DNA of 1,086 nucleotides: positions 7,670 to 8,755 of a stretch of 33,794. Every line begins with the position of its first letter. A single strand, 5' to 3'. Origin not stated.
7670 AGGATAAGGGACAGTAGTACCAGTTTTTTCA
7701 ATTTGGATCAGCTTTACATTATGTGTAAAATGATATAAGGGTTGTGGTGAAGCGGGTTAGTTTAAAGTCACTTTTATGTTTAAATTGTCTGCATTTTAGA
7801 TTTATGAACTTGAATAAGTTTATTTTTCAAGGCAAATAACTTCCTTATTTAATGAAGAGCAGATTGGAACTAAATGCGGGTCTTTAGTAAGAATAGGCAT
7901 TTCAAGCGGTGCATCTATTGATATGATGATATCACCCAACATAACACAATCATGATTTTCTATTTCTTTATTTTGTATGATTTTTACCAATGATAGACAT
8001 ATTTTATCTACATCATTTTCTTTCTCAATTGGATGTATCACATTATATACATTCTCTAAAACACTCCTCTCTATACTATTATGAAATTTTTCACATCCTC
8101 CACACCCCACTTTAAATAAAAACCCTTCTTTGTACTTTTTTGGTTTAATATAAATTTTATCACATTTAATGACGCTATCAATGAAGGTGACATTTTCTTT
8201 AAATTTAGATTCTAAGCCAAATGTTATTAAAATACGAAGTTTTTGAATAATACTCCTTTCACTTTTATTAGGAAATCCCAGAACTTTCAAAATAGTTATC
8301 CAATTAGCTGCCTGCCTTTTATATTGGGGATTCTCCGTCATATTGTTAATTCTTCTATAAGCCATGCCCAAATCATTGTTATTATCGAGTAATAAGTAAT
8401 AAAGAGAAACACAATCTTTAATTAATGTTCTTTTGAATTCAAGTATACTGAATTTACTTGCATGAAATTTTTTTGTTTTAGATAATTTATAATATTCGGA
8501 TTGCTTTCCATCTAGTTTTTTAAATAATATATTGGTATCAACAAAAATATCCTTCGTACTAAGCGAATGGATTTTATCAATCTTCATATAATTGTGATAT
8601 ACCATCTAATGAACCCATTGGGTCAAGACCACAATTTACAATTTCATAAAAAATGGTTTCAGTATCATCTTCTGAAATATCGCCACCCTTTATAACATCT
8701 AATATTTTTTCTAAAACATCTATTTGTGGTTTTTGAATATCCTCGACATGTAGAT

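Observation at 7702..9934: Low-GC three-gene operon ending in a PIN-like nuclease: candidate undescribed toxin/defence system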

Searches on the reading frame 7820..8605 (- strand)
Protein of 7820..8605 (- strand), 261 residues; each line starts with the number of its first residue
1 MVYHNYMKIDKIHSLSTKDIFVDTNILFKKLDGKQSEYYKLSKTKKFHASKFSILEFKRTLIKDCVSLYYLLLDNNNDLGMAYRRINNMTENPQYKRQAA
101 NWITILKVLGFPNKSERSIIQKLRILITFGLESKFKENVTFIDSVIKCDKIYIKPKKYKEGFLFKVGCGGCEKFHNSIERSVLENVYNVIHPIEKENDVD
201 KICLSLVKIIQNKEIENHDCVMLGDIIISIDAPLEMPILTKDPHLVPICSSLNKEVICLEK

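Call 3: search_protein_families(library=pfam, proteins=[window:7820-8605:-], max_evalue=1)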
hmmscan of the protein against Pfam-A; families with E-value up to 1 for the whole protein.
window:7820-8605:- (261 aa): 0 families

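Call 4: search_protein_families(library=padloc, proteins=[window:7820-8605:-], max_evalue=1)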
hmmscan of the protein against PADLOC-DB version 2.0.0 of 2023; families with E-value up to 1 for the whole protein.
window:7820-8605:- (261 aa): 0 families

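Call 5: search_protein_families(library=ncbifam, proteins=[window:7820-8605:-], max_evalue=1)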
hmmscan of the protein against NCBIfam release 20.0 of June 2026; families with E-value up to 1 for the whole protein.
window:7820-8605:- (261 aa): 0 families

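Call 6: search_protein_families(library=phrogs, proteins=[window:7820-8605:-], max_evalue=1)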
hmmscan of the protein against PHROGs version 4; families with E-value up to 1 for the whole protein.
window:7820-8605:- (261 aa): 0 families

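Call 7: find_homologous_proteins(query=window:7820-8605:-, max_evalue=0.01)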
Query window:7820-8605:- (261 aa): 4 proteins with E <= 0.01 among 524 candidates.
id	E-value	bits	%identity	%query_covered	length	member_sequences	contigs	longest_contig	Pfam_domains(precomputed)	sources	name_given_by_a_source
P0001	4.0e-164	562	100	98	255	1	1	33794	-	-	-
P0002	1.3e-148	511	88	100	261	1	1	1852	-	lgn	-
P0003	6.6e-125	434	78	98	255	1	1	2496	-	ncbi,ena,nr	ncbi:MAG: hypothetical protein KAT05_16400 [Spirochaetes bacterium]|nr:hypothetical protein [Spiroch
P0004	2.6e-123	428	76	98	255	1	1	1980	-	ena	-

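Call 8: search_solved_structures(query=window:7820-8605:-, max_evalue=10)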
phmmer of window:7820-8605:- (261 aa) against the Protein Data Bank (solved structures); distinct sequences matched with E-value up to 10: 1.
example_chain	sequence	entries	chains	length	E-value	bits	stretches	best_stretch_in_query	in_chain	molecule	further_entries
4wpm_A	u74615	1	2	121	0.35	13.5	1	103-163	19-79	mRNA export protein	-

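Call 9: find_encoding_contigs(protein=P0003, flank=10000)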
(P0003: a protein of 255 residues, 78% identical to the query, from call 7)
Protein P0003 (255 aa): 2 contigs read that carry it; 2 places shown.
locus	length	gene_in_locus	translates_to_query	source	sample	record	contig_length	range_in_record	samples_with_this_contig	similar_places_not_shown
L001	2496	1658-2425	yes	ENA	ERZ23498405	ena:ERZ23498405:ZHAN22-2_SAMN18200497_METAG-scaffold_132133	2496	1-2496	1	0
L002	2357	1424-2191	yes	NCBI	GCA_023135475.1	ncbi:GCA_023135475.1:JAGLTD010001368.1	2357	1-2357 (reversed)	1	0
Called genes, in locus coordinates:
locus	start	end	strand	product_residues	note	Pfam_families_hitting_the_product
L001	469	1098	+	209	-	-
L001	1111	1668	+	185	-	-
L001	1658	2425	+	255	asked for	-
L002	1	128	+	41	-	PF00808:CBFD_NFYB_HMF (weak), PF15630:CENP-S (weak)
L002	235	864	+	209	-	-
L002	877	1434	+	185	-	-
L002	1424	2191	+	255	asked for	-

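Call 10: find_encoding_contigs(protein=P0002, flank=10000)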
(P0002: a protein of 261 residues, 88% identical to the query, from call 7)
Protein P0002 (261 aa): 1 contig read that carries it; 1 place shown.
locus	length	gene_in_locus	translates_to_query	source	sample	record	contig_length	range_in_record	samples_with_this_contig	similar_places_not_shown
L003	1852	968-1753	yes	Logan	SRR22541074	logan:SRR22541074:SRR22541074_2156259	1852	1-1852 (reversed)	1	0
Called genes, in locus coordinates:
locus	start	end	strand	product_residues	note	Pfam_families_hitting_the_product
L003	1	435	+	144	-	?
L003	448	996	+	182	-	-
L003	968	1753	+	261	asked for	-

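Call 11: find_encoding_contigs(protein=P0004, flank=10000)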
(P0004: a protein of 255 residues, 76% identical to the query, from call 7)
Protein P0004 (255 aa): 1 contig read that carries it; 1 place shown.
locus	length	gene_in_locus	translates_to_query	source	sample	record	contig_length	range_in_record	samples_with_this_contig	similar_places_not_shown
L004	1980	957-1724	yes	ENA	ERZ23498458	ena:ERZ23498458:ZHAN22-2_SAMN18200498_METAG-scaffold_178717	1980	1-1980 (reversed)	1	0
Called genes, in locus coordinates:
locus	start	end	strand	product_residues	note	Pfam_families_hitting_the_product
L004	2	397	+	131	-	?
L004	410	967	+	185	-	-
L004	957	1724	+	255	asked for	-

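Call 37: find_related_loci(query=A2, collection=viral_contigs, flank=10000)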
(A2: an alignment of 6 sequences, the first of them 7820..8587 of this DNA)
Query A2 (255 aa) in viral_contigs; peptide patterns used: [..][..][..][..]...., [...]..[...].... (x = any residue, [..] = any of these).
79 stretches matched a pattern, but none encodes a relative of the query by tblastn (E <= 1e-3).

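Call 38: predict_structure(alignment_id=A3)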
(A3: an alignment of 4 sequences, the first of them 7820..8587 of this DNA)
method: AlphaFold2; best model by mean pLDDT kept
length: 255 residues; sequences in the alignment: 4
mean_pLDDT: 44.2   pTM: 0.37
mean pLDDT of the five models: 44.2, 42.1, 41.9, 40.7, 40.4
residues with pLDDT >= 90: 0; 70-90: 52; 50-70: 22; < 50: 181
segments of 3 or more residues with pLDDT < 50: 1-50, 122-235, 239-255
pLDDT, mean of each block of 10 residues (from residue 1): 30 32 30 32 36 61 75 86 80 76 75 67 41 25 29 29 30 33 35 37 33 29 29 41 36 40
secondary structure, 60 per line:
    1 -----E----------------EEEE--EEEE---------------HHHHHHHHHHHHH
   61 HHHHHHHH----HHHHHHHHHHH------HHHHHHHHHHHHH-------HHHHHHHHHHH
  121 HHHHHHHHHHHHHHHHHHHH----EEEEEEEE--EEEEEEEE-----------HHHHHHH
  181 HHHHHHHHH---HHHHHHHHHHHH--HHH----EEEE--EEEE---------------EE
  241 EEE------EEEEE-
elements in order: E23-26 E29-32 H48-68 H73-83 H90-102 H110-140 E145-152 E155-162 H174-189 H193-204 E214-217 E220-223 E239-243 E250-254

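Call 39: search_solved_structures(query=A2, max_evalue=10, show_alignments=3)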
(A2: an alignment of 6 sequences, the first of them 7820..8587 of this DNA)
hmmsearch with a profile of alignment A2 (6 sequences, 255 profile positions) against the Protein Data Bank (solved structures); distinct sequences matched with E-value up to 10: 0.

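Call 40: search_protein_representatives(alignment_id=A3)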
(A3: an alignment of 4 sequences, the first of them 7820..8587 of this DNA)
Query: 4 sequences, 255 profile positions. Proteins with E-value up to 0.001 (for the whole library): 54; up to 1e-10: 13; up to 1e-30: 3. The best 54 are listed.
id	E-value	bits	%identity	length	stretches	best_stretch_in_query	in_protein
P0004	1.1e-158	542.5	-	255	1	1-255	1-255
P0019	3.0e-67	242.9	-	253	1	1-252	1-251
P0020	2.8e-39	151.3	-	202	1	3-197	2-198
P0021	2.3e-25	105.7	-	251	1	13-248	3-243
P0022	2.8e-19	85.8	-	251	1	12-255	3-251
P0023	1.2e-18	83.7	-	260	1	13-254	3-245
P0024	2.9e-18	82.4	-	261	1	14-249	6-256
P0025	4.7e-16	75.2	-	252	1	12-254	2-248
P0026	8.3e-15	71.1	-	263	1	13-248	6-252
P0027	3.8e-13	65.6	-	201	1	68-251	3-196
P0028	4.1e-13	65.5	-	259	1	15-246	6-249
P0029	5.2e-13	65.2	-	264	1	14-244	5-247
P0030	4.8e-11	58.8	-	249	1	14-253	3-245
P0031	1.2e-10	57.4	-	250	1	11-251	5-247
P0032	2.1e-10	56.6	-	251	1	15-252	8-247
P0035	2.5e-09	53.1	-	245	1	12-246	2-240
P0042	3.1e-08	49.5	-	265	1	14-253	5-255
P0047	3.8e-07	46.0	-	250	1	13-250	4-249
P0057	1.3e-05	41.0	-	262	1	40-250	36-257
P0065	2.2e-04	36.9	-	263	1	10-246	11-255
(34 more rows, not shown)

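Call 42: search_protein_families(library=pfam, alignment_id=A6, max_evalue=0.1)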
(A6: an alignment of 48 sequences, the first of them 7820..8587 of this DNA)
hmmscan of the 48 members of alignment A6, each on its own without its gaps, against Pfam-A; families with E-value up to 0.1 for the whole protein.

A. member 1, window:7820-8587:- (255 aa): 0 families

B. families by the number of members that match (of 48 scanned): 27 families (the first 25 are shown)
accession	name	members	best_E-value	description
PF01850.27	PIN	6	0.0022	PIN domain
PF02536.19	mTERF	2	0.017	mTERF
PF15101.11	TERB2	1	0.0036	Telomere-associated protein TERB2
PF08161.18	RRP12_HEAT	1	0.0047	Ribosomal RNA-processing protein 12, HEAT repeats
PF11058.13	Ral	1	0.011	Antirestriction protein Ral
PF11133.13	Phage_head_fibr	1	0.019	Head fiber protein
PF21356.2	Vps27_GAT-like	1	0.026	Vacuolar protein sorting-associated protein 27, GAT-like domain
PF09376.16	NurA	1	0.031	NurA domain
PF14629.12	ORC4_C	1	0.031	Origin recognition complex (ORC) subunit 4 C-terminus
PF04048.20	Sec8_N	1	0.034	Exocyst complex component Sec8 N-terminal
PF05734.16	DUF832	1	0.034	Herpesvirus protein of unknown function (DUF832)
PF25167.1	DUF7829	1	0.039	Domain of unknown function (DUF7829)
PF09892.16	DUF2119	1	0.04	Uncharacterized protein conserved in archaea (DUF2119)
PF01196.24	Ribosomal_L17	1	0.042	Ribosomal protein L17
PF01936.24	NYN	1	0.065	NYN domain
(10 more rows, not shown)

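Call 43: search_protein_families(library=padloc, alignment_id=A6, max_evalue=0.1)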
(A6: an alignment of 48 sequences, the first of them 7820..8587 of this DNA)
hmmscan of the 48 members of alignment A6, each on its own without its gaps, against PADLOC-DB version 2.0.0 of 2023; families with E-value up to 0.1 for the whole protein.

A. member 1, window:7820-8587:- (255 aa): 0 families

B. families by the number of members that match (of 48 scanned): 5 families
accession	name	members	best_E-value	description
PDLC01741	Cas1_IIIa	1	0.00043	-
PDLC02067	Cas1b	1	0.0037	-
PDLC00475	JetB1|JetB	1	0.0047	DUF4194 domain; MukE-like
PDLC03750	RT_UG13b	1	0.0078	DRT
PDLC00100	GajA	1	0.011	AAA ATPase domain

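Call 44: search_solved_structures(query=A6, max_evalue=10, show_alignments=3)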
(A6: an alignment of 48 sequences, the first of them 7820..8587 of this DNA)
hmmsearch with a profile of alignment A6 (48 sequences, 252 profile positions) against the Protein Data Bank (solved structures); distinct sequences matched with E-value up to 10: 1.
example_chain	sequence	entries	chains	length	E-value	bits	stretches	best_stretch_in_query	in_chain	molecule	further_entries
9up5_A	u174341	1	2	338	0.6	12.7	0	64-117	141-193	Lipopolysaccharide assembly protein B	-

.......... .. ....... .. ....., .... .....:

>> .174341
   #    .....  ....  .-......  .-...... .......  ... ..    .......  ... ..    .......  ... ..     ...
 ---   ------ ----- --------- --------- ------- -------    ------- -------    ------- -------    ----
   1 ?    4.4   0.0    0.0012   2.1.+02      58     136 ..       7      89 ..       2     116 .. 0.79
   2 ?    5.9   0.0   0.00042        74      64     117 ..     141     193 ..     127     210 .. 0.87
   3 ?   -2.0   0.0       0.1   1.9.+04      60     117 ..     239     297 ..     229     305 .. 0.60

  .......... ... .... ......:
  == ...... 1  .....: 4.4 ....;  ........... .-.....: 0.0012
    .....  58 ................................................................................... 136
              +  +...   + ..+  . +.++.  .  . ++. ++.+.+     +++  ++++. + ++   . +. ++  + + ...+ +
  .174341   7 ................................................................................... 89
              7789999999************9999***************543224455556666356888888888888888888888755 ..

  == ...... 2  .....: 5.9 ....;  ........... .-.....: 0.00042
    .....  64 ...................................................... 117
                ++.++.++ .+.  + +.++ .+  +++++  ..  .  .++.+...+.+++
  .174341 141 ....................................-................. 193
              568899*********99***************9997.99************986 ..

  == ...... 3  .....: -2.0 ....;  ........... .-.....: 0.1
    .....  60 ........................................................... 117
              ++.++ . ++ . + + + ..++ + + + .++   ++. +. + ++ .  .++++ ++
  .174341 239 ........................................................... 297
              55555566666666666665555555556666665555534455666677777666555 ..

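Call 46: find_encoding_contigs(protein=P0021, flank=8000, max_places=4)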
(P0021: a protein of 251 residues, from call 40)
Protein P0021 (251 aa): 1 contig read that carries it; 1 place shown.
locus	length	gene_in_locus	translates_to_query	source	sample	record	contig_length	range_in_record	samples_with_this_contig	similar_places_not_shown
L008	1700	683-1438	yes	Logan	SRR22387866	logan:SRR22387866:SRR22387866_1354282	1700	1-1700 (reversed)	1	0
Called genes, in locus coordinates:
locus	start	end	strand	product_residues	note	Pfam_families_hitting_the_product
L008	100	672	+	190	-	-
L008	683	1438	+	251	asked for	-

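Call 47: find_encoding_contigs(protein=P0022, flank=8000, max_places=4)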
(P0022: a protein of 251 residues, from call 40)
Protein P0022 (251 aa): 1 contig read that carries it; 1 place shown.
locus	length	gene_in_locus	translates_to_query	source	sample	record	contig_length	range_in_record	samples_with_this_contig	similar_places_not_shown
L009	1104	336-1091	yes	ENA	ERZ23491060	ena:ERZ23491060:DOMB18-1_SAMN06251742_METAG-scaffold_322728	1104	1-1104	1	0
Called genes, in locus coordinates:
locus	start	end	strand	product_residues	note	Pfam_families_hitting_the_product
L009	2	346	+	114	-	?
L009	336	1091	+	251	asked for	-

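Call 55: predict_structure(alignment_id=A6)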
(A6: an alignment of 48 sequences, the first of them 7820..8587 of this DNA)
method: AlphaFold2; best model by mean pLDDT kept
length: 255 residues; sequences in the alignment: 48
mean_pLDDT: 91.7   pTM: 0.87
mean pLDDT of the five models: 91.7, 91.3, 91.2, 90.9, 90.6
residues with pLDDT >= 90: 193; 70-90: 51; 50-70: 11; < 50: 0
segments of 3 or more residues with pLDDT < 50: none
pLDDT, mean of each block of 10 residues (from residue 1): 83 94 88 93 97 94 97 97 97 94 94 95 91 96 91 91 71 92 94 90 80 84 97 96 97 90
secondary structure, 60 per line:
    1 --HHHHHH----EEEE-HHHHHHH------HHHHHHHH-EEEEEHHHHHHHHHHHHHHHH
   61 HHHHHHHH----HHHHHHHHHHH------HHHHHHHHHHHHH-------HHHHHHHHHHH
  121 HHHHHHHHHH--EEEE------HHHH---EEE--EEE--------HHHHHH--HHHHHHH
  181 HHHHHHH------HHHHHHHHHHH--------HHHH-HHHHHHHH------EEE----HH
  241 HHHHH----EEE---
elements in order: H3-8 E13-16 H18-24 H31-38 E40-44 H45-68 H73-83 H90-102 H110-130 E133-136 H143-146 E150-152 E155-157 H166-171 H174-187 H194-204 H213-216 H218-225 E232-234 H239-245 E250-252

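Call 57: find_related_loci(query=A7, collection=genome_contigs, flank=6000)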
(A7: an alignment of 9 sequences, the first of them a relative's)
Query A7 (260 aa) in genome_contigs; peptide patterns used: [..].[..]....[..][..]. (x = any residue, [..] = any of these).
21 stretches matched a pattern; 14 encode a relative of the query (tblastn E <= 1e-3); 14 distinct loci.
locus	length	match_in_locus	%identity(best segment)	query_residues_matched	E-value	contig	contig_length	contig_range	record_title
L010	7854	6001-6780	90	1-260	6e-157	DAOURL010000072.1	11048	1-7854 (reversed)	MAG TPA_asm: Methanosarcinales archaeon isolate CSMAG_151 CSMAG_151_k141_93244_length_11048_cov_686.0000, whole genome s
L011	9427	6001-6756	65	3-252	2e-106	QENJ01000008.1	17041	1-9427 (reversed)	Candidatus Methanophagaceae archaeon isolate CONS3730H04p2b1 Ga0123297_1029, whole genome shotgun sequence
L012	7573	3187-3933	63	3-254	9e-103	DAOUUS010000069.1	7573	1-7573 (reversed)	MAG TPA_asm: Methanophagales archaeon isolate CSMAG_829 CSMAG_829_k141_272322_length_7573_cov_35.9674, whole genome shot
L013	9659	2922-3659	66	3-249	2e-101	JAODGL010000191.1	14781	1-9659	MAG: Methanosarcinales archaeon isolate Flange_M5_B8-AMOR_1b 1-CGB-Flange_contig_1818, whole genome shotgun sequence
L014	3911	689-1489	34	1-253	2e-38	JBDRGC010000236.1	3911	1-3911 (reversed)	MAG: Chloroflexota bacterium isolate MEGAHIT-group-1.410 k141_9171261, whole genome shotgun sequence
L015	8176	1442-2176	64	3-247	3e-100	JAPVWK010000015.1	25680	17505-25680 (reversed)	MAG: Methanophagales archaeon isolate HMR2_5 HMR2_5_000000000015, whole genome shotgun sequence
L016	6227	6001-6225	67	3-77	1e-24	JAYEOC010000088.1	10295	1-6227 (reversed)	MAG: Methanobacteriota archaeon isolate MAG039 MAG039_88, whole genome shotgun sequence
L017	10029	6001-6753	28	4-249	1e-18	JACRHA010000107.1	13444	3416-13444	MAG: Nitrospirae bacterium isolate NC_groundwater_1765_Pr3_B-0.1um_46_13 SR-2_scaffold_141_2259882, whole genome shotgun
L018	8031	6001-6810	28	5-254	4e-17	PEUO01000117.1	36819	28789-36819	MAG: Deltaproteobacteria bacterium CG03_land_8_20_14_0_80_45_14 CG03_land_8_20_14_0.80_scaffold_219_c, whole genome shot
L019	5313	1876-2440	49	4-239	3e-10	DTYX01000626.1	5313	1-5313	MAG TPA_asm: Candidatus Poribacteria bacterium isolate UWMA-0232 k99_247541, whole genome shotgun sequence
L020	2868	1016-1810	23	3-240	2e-8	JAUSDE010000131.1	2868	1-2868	MAG: Thermoleophilia bacterium isolate E14_concoct.bin.89_sub E14_k141_371488, whole genome shotgun sequence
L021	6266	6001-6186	34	4-63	3e-7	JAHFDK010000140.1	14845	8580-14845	MAG: Candidatus Rokuibacteriota bacterium isolate nzgw243 NODE_753_length_14846_cov_16.571273, whole genome shotgun sequ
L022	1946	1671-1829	43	5-56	2e-6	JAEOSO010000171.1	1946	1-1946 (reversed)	MAG: Candidatus Borrarchaeota archaeon isolate Yap75.bin3.45 contig-145_145765, whole genome shotgun sequence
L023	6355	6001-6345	29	34-143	4e-4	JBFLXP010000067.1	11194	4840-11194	MAG: Nitrospirota bacterium isolate MAG061 MAG061_67, whole genome shotgun sequence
